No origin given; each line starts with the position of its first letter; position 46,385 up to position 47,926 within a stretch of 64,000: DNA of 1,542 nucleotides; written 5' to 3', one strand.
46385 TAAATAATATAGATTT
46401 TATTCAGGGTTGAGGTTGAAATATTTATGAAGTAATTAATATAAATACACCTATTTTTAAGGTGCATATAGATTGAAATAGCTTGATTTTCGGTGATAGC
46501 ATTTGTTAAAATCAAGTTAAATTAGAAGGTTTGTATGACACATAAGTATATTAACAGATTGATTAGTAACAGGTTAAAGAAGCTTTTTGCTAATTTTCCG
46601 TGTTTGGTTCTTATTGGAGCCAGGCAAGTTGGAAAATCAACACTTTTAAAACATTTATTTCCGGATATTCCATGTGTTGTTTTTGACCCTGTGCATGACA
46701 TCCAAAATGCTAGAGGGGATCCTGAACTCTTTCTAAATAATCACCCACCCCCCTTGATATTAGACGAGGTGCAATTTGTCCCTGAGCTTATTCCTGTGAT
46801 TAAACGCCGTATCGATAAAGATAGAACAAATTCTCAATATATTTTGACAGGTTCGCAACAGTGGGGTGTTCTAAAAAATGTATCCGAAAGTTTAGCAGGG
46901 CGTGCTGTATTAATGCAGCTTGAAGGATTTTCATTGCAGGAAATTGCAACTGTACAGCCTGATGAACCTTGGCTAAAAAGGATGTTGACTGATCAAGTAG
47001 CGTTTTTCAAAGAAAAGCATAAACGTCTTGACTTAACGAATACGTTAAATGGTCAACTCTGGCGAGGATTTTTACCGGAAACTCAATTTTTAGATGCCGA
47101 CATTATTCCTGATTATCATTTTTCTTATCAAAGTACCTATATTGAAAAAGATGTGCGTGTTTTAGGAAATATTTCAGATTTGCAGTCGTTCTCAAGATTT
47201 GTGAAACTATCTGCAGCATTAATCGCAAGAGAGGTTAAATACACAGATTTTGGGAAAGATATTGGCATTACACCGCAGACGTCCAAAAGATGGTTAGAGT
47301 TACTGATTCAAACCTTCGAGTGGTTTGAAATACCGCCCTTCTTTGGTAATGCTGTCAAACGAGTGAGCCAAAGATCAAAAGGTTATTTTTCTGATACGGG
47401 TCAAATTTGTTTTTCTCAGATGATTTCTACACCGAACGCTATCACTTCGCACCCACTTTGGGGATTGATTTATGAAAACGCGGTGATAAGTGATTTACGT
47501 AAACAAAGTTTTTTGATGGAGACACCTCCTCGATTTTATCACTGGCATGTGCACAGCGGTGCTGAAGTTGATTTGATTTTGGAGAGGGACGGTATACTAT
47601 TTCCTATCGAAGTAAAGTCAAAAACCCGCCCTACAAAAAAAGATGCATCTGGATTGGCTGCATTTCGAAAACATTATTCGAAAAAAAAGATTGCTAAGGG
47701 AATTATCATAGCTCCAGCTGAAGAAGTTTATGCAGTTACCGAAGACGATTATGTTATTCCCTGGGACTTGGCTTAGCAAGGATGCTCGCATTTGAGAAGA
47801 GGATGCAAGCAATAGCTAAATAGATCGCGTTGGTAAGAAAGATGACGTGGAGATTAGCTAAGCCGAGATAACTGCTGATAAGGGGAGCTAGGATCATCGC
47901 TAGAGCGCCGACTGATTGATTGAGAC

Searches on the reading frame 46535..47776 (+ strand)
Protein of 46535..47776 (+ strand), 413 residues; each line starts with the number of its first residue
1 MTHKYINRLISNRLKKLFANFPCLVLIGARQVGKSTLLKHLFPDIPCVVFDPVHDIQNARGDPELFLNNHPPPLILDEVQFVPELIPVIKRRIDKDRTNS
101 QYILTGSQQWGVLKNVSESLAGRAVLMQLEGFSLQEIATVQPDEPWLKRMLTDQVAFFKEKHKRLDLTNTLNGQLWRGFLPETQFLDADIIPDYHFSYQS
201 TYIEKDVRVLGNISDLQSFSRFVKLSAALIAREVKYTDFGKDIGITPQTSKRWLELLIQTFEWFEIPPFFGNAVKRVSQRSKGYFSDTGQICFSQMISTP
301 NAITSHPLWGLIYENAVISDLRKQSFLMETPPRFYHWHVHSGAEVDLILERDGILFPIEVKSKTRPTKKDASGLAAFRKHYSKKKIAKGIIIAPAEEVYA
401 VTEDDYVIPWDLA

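Call 13: search_protein_families(library=pfam, proteins=[window:46535-47776:+])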
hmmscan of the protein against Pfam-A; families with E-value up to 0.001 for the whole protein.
window:46535-47776:+ (413 aa): 2 families
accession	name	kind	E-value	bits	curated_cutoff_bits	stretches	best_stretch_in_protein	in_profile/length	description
PF13635.12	DUF4143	-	3.4e-36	124.8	28.1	1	204-362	1-159/160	Domain of unknown function (DUF4143)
PF13173.12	AAA_14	-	1.2e-22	80.7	27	1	22-137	3-128/129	AAA domain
